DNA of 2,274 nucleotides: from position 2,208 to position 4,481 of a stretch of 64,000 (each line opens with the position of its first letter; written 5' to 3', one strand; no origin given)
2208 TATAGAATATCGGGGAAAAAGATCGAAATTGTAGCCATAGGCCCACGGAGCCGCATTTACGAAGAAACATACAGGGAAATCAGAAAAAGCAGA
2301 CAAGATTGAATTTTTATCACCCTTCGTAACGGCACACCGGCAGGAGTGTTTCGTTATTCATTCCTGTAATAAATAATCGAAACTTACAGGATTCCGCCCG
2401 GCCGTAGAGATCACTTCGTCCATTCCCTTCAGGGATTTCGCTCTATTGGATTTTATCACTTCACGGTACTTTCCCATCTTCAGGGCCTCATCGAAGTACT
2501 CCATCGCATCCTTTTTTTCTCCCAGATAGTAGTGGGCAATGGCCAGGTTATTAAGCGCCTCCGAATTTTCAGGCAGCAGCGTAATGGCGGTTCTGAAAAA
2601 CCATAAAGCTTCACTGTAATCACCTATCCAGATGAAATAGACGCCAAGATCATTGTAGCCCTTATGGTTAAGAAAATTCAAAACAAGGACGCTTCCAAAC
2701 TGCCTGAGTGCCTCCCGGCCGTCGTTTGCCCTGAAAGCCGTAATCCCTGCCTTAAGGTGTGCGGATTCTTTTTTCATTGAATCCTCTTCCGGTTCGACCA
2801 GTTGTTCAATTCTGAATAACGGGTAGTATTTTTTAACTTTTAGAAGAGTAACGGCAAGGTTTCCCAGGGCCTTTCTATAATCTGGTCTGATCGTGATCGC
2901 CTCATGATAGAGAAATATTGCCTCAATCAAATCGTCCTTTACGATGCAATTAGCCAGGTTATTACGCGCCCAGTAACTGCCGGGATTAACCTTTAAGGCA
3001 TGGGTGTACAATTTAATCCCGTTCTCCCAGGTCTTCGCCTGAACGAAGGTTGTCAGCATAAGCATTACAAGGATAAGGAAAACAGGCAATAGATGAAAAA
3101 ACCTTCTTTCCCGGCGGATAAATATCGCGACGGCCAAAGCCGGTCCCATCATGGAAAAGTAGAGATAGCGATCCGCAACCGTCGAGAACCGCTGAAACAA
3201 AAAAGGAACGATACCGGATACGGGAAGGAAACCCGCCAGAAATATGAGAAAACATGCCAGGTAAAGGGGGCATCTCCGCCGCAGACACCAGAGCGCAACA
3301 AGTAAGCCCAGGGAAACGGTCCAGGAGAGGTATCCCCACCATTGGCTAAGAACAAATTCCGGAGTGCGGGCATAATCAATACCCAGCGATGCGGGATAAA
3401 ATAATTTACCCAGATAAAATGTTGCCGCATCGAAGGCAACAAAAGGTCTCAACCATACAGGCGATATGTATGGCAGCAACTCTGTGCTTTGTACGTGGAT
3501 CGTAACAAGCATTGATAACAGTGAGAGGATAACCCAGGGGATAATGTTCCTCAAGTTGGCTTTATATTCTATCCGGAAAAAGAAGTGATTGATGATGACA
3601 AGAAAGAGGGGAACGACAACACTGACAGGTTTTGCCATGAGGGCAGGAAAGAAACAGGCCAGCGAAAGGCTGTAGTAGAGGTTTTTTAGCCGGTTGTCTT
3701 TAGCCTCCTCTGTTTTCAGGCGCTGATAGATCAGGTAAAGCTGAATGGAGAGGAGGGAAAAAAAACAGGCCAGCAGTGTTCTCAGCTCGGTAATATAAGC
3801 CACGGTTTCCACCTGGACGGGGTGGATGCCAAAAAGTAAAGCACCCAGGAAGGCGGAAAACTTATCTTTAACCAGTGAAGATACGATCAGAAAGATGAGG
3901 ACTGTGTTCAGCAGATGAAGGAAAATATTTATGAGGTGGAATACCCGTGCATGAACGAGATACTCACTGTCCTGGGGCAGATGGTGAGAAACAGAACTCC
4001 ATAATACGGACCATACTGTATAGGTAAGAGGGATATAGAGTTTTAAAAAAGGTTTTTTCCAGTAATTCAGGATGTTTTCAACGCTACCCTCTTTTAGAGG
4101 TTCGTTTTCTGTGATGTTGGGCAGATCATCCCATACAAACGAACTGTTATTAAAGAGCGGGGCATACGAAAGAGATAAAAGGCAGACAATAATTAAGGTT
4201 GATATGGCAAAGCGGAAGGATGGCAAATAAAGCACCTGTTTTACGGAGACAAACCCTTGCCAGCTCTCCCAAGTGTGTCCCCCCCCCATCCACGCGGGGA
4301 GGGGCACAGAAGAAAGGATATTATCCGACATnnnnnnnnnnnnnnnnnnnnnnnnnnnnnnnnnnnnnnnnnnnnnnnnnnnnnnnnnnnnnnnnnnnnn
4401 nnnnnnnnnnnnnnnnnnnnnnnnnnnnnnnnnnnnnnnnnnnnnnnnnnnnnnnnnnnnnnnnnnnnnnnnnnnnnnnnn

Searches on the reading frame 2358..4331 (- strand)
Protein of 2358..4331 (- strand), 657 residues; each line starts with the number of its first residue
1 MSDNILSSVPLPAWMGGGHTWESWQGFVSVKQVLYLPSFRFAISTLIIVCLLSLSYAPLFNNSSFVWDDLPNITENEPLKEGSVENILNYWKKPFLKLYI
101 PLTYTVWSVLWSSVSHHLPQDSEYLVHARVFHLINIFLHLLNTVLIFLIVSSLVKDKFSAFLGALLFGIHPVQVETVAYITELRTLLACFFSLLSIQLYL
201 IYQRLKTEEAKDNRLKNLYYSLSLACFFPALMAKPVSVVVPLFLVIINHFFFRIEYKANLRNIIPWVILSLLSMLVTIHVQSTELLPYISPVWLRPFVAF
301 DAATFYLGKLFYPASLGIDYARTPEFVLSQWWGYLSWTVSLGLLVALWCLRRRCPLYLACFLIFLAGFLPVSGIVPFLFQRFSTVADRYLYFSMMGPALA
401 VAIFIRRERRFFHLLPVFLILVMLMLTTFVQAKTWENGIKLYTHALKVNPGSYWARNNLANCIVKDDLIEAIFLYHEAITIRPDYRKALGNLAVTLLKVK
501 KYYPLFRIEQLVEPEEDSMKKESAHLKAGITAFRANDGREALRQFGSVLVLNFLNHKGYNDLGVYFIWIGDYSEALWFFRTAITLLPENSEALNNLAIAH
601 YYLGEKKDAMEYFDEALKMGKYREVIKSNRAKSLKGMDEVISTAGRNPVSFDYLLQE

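Call 10: search_protein_families(library=pfam, proteins=[window:2358-4331:-], max_evalue=0.01)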
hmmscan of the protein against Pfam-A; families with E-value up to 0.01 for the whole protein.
window:2358-4331:- (657 aa): 12 families
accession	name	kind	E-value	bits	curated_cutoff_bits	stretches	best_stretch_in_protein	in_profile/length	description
PF07719.23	TPR_2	-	2.1e-14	52.8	27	1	591-618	2-29/34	Tetratricopeptide repeat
PF14559.12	TPR_19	-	4.8e-13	49.7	25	1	570-617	5-52/68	Tetratricopeptide repeat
PF00515.34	TPR_1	-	7.5e-13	48.1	27.8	1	591-618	2-29/34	Tetratricopeptide repeat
PF13428.12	TPR_14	-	7.4e-10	39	23.5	0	561-598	6-43/44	Tetratricopeptide repeat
PF13431.12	TPR_17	-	6e-09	35.9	24.4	0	441-462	1-22/34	Tetratricopeptide repeat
PF13414.12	TPR_11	-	1.1e-07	31.9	26.8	0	570-604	8-42/42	TPR repeat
PF13432.12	TPR_16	-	1.3e-07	32.3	32.7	1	570-620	11-61/65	Tetratricopeptide repeat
PF13374.12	TPR_10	-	1.3e-07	31.9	27.5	1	592-619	4-31/42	Tetratricopeptide repeat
PF13424.12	TPR_12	-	7.7e-07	29.7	30.1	1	559-619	6-74/77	Tetratricopeptide repeat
PF13181.12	TPR_8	-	1.3e-05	25.4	25.7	0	591-619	2-30/34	Tetratricopeptide repeat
PF10373.15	EST1_DNA_bind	-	0.0011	19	22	0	575-613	1-39/282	Est1 DNA/RNA binding domain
PF25064.1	ARM_TT21_5th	-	0.0028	18.4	27.8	0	464-546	13-96/117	TT21 fifth ARM repeats domain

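Call 11: find_homologous_proteins(query=window:2358-4331:-)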
Query window:2358-4331:- (657 aa): 755 proteins with E <= 0.001 among 8000 candidates; the best 120 are listed.
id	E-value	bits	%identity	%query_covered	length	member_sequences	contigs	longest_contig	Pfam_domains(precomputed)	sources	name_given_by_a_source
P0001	0.0e+0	1488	100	100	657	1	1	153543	PF14559.13,PF13431.13,PF13414.13,PF00515.35,PF13424.13,PF13432.13,PF13428.13,PF13181.13,PF07719.24,PF13374.13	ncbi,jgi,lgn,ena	ncbi:MAG: tetratricopeptide repeat protein [Syntrophales bacterium]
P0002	3.3e-254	864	60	95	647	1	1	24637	PF14559.13,PF13431.13,PF13414.13,PF00515.35,PF13424.13,PF13428.13,PF07719.24,PF13374.13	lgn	-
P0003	2.4e-244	831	61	89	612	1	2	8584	PF14559.13,PF13431.13,PF13414.13,PF00515.35,PF13424.13,PF13432.13,PF13428.13,PF13181.13,PF07719.24,PF13374.13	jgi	jgi:Flp pilus assembly protein TadD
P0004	5.6e-235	800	58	95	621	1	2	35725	PF13431.13,PF13414.13,PF13371.13,PF00515.35,PF13424.13,PF13432.13,PF13428.13,PF13181.13,PF07719.24,PF13374.13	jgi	jgi:tetratricopeptide (TPR) repeat protein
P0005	6.6e-233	793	58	95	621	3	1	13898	PF13431.13,PF13414.13,PF13371.13,PF00515.35,PF13424.13,PF13432.13,PF13428.13,PF13181.13,PF07719.24,PF13374.13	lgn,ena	-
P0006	8.0e-230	783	57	93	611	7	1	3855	PF13431.13,PF13414.13,PF13371.13,PF00515.35,PF13432.13,PF07719.24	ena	-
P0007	5.3e-220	751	58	88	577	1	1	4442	PF14559.13,PF13431.13,PF13414.13,PF00515.35,PF13424.13,PF13432.13,PF13428.13,PF13181.13,PF07719.24,PF13374.13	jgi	jgi:Flp pilus assembly protein TadD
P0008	4.1e-202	692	51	95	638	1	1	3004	PF14559.13,PF13431.13,PF13414.13,PF00515.35,PF13428.13,PF07719.24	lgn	-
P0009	1.5e-191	657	50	94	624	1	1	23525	PF14559.13,PF13431.13,PF13414.13,PF00515.35,PF13428.13,PF07719.24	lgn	-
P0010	3.4e-191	655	51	92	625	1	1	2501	PF13431.13,PF13414.13,PF00515.35,PF13428.13,PF13181.13,PF07719.24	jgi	jgi:protein O-mannosyl-transferase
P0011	1.8e-188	646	50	92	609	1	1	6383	PF14559.13,PF13431.13,PF13414.13,PF13371.13,PF00515.35,PF13432.13,PF13428.13,PF13181.13,PF07719.24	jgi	-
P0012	5.4e-184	632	46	95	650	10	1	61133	PF14559.13,PF13431.13,PF13414.13,PF13371.13,PF00515.35,PF13424.13,PF13432.13,PF13428.13,PF07719.24,PF13374.13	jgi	-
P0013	1.6e-182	627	47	91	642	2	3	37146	PF14559.13,PF13431.13,PF13414.13,PF00515.35,PF13424.13,PF13432.13,PF13428.13,PF07719.24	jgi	-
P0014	7.0e-174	598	57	74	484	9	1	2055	PF13431.13,PF13414.13,PF13371.13,PF00515.35,PF07719.24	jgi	jgi:Flp pilus assembly protein TadD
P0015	2.1e-172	593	65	60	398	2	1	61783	PF14559.13,PF13431.13,PF13414.13,PF00515.35,PF13424.13,PF13432.13,PF13428.13,PF13181.13,PF07719.24,PF13374.13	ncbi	ncbi:MAG: tetratricopeptide repeat protein [Syntrophaceae bacterium]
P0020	1.4e-117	412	38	91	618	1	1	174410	PF14559.13,PF13431.13,PF13414.13,PF00515.35,PF13424.13,PF13432.13,PF13428.13,PF13181.13,PF07719.24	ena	-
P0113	7.3e-82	294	31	89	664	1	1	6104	PF13431.13,PF23914.2,PF13414.13,PF13176.13,PF12569.15,PF13428.13,PF25064.2,PF13374.13,PF14559.13,PF13371.13,PF00515.35,PF22860.3,PF13424.13,PF21033.5,PF13432.13,PF13429.13,PF13181.13,PF07719.24,PF13174.13,PF13231.13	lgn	-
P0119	4.5e-81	292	34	84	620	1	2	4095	PF13431.13,PF23914.2,PF13414.13,PF13176.13,PF13428.13,PF13374.13,PF14559.13,PF24575.2,PF13371.13,PF00515.35,PF13424.13,PF13432.13,PF13181.13,PF14561.13,PF07719.24,PF13231.13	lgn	-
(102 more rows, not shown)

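Call 12: search_protein_families(library=ncbifam, proteins=[window:2358-4331:-], max_evalue=0.01)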
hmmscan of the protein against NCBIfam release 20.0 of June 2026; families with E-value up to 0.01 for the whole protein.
window:2358-4331:- (657 aa): 13 families
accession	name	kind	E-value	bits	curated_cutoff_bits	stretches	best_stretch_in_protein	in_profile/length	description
TIGR02521.1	type_IV_pilW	equivalog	5.2e-11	42.5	154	1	516-630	25-139/234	type IV pilus biogenesis/stability protein PilW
NF040959.1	MamA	equivalog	2.8e-10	40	200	1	520-619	69-168/204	magnetosome protein MamA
NF033762.1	social_mot_Tgl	equivalog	1.9e-09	37.3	225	2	438-575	50-189/252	social motility TPR repeat lipoprotein Tgl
TIGR02552.1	LcrH_SycD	equivalog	6.2e-08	32.5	104.8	1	529-624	25-120/136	SycD/LcrH family type III secretion system chaperone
TIGR02917.1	PEP_TPR_lipo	equivalog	7.8e-08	30.7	312.2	1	423-498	740-816/899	XrtA/PEP-CTERM system TPR-repeat protein PrsT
NF008391.2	PRK11189.1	equivalog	1.2e-06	28.2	250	1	555-615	98-158/297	lipoprotein NlpI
NF033920.0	C39_PA2778_fam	equivalog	1.7e-06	27.7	150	0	568-619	202-253/255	PA2778 family cysteine peptidase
NF002725.1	PRK02603.1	equivalog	4.9e-06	26.7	143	1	514-616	27-132/173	photosystem I assembly protein Ycf3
NF007692.0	PRK10370.1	equivalog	5.5e-06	26.1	306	1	515-605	39-130/206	heme lyase NrfEFG subunit NrfG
NF047507.1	TPR_BatC_Lepto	exception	0.00019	21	175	0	570-628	38-96/214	TPR repeat-containing protein BatC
TIGR00990.1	3a0801s09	subfamily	0.00033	19.4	757.25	0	519-620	291-395/615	mitochondrial import receptor subunit TOM70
NF052415.1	T3SS_chap_SctY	equivalog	0.005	17.3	70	0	570-619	20-69/106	type III secretion apparatus assembly chaperone SctY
NF047558.1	TPR_END_plus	domain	0.0093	15.9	32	0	594-629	3-39/56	TPR end-of-group domain-containing protein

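Call 14: find_encoding_contigs(protein=P0001, flank=3000, max_places=10)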
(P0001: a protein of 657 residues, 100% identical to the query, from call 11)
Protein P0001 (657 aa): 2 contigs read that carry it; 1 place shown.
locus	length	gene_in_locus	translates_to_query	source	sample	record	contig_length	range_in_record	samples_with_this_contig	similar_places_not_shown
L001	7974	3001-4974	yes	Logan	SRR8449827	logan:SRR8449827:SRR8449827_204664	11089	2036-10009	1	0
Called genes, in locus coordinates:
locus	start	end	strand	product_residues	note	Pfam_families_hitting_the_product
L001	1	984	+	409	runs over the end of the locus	PF28597:T2SSF_N, PF00482:T2SSF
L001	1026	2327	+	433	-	PF00158:Sigma54_activat, PF14532:Sigma54_activ_2, PF00004:AAA (weak), PF07728:AAA_5 (weak), PF25601:AAA_lid_14, PF02954:HTH_8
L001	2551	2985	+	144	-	PF07963:N_methyl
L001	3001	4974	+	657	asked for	PF13414:TPR_11 (faint), PF13424:TPR_12 (faint), PF13428:TPR_14 (faint), PF13432:TPR_16 (faint), PF14559:TPR_19 (faint), PF00515:TPR_1 (weak), PF07719:TPR_2 (weak), PF13374:TPR_10 (weak), +2 more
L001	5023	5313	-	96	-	PF05016:ParE_toxin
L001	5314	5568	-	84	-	PF02604:PhdYeFM_antitox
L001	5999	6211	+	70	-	-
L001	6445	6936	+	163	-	PF07963:N_methyl (weak)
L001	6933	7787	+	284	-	PF02839:CBM_5_12 (faint)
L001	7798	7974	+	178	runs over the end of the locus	PF07963:N_methyl (weak)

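Call 16: find_encoding_contigs(protein=P0002, flank=3000, max_places=3)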
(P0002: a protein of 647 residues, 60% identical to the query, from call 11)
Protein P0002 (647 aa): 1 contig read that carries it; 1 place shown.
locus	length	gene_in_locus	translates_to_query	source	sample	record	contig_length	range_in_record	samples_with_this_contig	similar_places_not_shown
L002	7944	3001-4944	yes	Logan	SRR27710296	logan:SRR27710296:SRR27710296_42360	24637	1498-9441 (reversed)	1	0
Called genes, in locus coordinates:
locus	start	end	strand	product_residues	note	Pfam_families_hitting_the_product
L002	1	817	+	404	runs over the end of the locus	PF28597:T2SSF_N, PF00482:T2SSF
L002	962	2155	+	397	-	PF00158:Sigma54_activat, PF14532:Sigma54_activ_2, PF07728:AAA_5 (weak), PF25601:AAA_lid_14, PF02954:HTH_8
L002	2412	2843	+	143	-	PF07963:N_methyl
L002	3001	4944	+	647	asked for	PF00515:TPR_1 (faint), PF07719:TPR_2 (faint), PF13414:TPR_11 (faint), PF13424:TPR_12 (faint), PF13428:TPR_14 (faint), PF14559:TPR_19 (faint), PF13374:TPR_10 (faint), PF13431:TPR_17 (faint)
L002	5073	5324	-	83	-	PF10049:DUF2283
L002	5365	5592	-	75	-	-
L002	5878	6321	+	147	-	-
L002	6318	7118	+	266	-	-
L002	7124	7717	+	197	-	PF07963:N_methyl (weak)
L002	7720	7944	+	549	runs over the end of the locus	-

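Call 17: find_encoding_contigs(protein=P0004, flank=3000, max_places=3)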
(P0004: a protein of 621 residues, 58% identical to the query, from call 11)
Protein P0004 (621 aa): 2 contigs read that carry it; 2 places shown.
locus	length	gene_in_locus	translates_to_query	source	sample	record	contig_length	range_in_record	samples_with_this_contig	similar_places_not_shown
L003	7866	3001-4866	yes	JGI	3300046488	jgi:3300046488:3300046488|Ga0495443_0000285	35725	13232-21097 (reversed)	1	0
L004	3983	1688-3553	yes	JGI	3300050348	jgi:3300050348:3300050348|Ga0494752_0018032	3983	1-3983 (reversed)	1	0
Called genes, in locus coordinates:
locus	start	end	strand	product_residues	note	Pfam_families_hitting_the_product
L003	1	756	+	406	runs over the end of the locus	PF28597:T2SSF_N, PF00482:T2SSF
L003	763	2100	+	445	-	PF00158:Sigma54_activat, PF14532:Sigma54_activ_2, PF07728:AAA_5, PF25601:AAA_lid_14, PF02954:HTH_8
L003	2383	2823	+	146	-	PF07963:N_methyl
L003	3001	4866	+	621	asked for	PF13428:TPR_14 (faint), PF00515:TPR_1 (faint), PF07719:TPR_2 (faint), PF13414:TPR_11 (faint), PF13431:TPR_17 (faint), PF13181:TPR_8 (faint), PF13424:TPR_12 (weak), PF13371:TPR_9 (weak), +2 more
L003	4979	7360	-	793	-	PF09586:YfhO (faint)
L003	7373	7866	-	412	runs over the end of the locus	PF01075:Glyco_transf_9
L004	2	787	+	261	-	?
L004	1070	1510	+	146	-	PF07963:N_methyl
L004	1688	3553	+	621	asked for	PF13428:TPR_14 (faint), PF00515:TPR_1 (faint), PF07719:TPR_2 (faint), PF13414:TPR_11 (faint), PF13431:TPR_17 (faint), PF13181:TPR_8 (faint), PF13424:TPR_12 (weak), PF13371:TPR_9 (weak), +2 more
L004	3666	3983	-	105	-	?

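Call 18: find_encoding_contigs(protein=P0015, flank=3000, max_places=3)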
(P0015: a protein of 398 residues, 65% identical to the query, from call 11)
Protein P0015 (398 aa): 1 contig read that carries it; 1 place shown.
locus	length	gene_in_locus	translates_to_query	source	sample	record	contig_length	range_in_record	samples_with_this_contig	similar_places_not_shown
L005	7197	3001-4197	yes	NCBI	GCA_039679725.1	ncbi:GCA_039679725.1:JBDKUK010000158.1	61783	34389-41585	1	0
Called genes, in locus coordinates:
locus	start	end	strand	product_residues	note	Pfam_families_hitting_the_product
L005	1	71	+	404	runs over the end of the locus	PF28597:T2SSF_N, PF00482:T2SSF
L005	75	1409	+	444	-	PF00158:Sigma54_activat, PF14532:Sigma54_activ_2, PF00004:AAA (weak), PF07724:AAA_2 (faint), PF07728:AAA_5 (weak), PF25601:AAA_lid_14, PF02954:HTH_8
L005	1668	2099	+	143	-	PF07963:N_methyl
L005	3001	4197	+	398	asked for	PF13428:TPR_14 (faint), PF00515:TPR_1 (faint), PF07719:TPR_2 (faint), PF13181:TPR_8 (faint), PF13414:TPR_11 (faint), PF13424:TPR_12 (faint), PF13432:TPR_16 (faint), PF14559:TPR_19 (faint), +2 more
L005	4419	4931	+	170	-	PF07963:N_methyl (weak)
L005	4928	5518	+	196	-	PF07963:N_methyl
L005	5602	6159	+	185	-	PF07963:N_methyl (weak)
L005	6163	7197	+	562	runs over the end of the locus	-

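Call 23: find_related_loci(query=window:2358-4226:-, collection=genome_contigs, flank=2500)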
Query window:2358-4226:- (622 aa) in genome_contigs; peptide patterns used: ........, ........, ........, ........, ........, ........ (x = any residue, [..] = any of these).
58 stretches matched a pattern, but none encodes a relative of the query by tblastn (E <= 1e-3).

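Call 24: find_related_loci(query=window:2358-4226:-, collection=metagenome_contigs, flank=2500)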
Query window:2358-4226:- (622 aa) in metagenome_contigs; peptide patterns used: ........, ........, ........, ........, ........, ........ (x = any residue, [..] = any of these).
114 stretches matched a pattern; 5 encode a relative of the query (tblastn E <= 1e-3); 5 distinct loci.
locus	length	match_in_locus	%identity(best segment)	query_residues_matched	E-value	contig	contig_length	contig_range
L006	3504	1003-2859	56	2-622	0e+0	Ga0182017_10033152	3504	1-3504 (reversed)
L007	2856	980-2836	56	2-622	0e+0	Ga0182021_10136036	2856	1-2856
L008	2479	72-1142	62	2-358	3e-150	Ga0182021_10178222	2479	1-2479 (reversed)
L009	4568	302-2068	29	5-585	5e-71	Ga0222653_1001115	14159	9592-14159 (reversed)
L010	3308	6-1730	24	14-594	2e-29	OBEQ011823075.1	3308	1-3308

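Call 35: search_solved_structures(query=A1, max_evalue=0.01)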
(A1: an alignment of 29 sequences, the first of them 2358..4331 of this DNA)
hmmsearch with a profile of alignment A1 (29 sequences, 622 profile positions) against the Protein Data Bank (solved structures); distinct sequences matched with E-value up to 0.01: 420 (the best 60 are shown).
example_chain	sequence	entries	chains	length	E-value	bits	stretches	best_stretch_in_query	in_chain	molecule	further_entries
9qhb_A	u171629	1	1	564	7.3e-172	576.4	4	410-600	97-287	Engineered tetratricopeptide repeat protein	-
7ntf_A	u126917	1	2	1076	3.1e-86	293.5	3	410-568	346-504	Isoform 1 of UDP-N-acetylglucosamine--peptide N-acetylglucosaminyltransferase 110 kDa subu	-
7yea_A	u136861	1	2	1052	3.6e-86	293.3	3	410-568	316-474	UDP-N-acetylglucosamine--peptide N-acetylglucosaminyltransferase 110 kDa subunit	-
7yeh_B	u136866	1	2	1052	7.7e-86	292.2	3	409-604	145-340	UDP-N-acetylglucosamine--peptide N-acetylglucosaminyltransferase 110 kDa subunit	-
1w3b_A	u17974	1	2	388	4.4e-80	273.2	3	410-604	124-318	UDP-N-ACETYLGLUCOSAMINE--PEPTIDE N-ACETYLGLUCOSAMINYLTRANSFERASE 110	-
6eou_A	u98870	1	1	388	1e-79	272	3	410-605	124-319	UDP-N-acetylglucosamine--peptide N-acetylglucosaminyltransferase 110 kDa subunit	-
8bu0_A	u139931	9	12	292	2.2e-79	270.9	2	418-604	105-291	Consensus tetratricopeptide repeat protein | Crystal structure of an 8-repeat consensus TPR superhelix with Zinc. | Monomer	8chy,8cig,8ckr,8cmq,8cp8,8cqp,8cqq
9qhc_A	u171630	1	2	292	7.7e-76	259.2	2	420-600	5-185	Engineered tetratricopeptide repeat protein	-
7y4i_A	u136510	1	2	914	1.1e-61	212.4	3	422-606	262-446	Probable UDP-N-acetylglucosamine--peptide N-acetylglucosaminyltransferase SPINDLY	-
8dtf_A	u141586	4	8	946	1.3e-61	212.2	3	422-606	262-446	Probable UDP-N-acetylglucosamine--peptide N-acetylglucosaminyltransferase SPINDLY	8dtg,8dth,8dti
7qdr_B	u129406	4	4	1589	9.2e-46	159.8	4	488-606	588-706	Tetratricopeptide repeat protein 37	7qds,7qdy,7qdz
9g8o_B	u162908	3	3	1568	1.2e-45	159.4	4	488-606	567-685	Superkiller complex protein 3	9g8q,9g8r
8fgw_D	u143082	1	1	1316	6.4e-42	147.2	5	426-601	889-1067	Tetratricopeptide repeat protein 21B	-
8bbe_D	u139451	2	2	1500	3.3e-41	144.8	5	426-601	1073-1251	SNAP-tag,Tetratricopeptide repeat protein 21B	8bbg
7obi_A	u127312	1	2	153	6e-41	143.9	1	455-604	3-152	CTPR-rv4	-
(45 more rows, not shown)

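Call 49: find_encoding_contigs(protein=P0009, flank=2000, max_places=2)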
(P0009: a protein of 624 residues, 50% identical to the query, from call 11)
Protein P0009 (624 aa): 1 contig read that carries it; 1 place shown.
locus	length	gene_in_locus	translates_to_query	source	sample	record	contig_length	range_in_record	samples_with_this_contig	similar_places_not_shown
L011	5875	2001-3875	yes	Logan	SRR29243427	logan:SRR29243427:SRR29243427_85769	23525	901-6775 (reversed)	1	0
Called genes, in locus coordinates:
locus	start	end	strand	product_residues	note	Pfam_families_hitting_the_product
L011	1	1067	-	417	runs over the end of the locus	PF13439:Glyco_transf_4, PF13477:Glyco_trans_4_2 (faint), PF13579:Glyco_trans_4_4, PF20706:GT4-conflict, PF00534:Glycos_transf_1, PF13692:Glyco_trans_1_4, PF13524:Glyco_trans_1_2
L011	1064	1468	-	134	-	PF01850:PIN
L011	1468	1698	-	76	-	PF04014:MazE_antitoxin (weak)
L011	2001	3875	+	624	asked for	PF13428:TPR_14 (faint), PF00515:TPR_1 (faint), PF07719:TPR_2 (faint), PF13414:TPR_11 (faint), PF13431:TPR_17 (faint), PF14559:TPR_19 (faint)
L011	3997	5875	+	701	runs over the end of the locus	PF25062:ARM_TT21_N (faint), PF00515:TPR_1 (faint), PF13181:TPR_8 (faint), PF13414:TPR_11 (faint), PF13424:TPR_12 (weak), PF13428:TPR_14 (faint), PF14559:TPR_19, PF07719:TPR_2 (weak), +4 more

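Call 50: find_encoding_contigs(protein=P0012, flank=2000, max_places=2)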
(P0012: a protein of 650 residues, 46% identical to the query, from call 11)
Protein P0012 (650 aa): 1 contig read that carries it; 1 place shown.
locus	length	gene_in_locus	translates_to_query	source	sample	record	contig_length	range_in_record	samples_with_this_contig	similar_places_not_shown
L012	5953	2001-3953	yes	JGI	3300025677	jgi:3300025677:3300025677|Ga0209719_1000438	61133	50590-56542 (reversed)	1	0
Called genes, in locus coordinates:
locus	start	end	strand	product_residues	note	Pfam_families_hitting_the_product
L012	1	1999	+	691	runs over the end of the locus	PF07719:TPR_2 (faint), PF00515:TPR_1 (faint), PF12895:ANAPC3 (faint), PF13181:TPR_8 (faint), PF13424:TPR_12 (weak), PF13428:TPR_14 (faint), PF23914:TPR_CcmH_CycH (weak), PF14559:TPR_19 (weak), +2 more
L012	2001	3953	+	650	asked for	PF13374:TPR_10 (faint), PF07719:TPR_2 (faint), PF13428:TPR_14 (faint), PF00515:TPR_1 (faint), PF13424:TPR_12 (weak), PF13371:TPR_9 (weak), PF13432:TPR_16, PF14559:TPR_19, +2 more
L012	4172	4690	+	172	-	PF07963:N_methyl (weak)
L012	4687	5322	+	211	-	-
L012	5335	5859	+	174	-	PF07963:N_methyl (weak)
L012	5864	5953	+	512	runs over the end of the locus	-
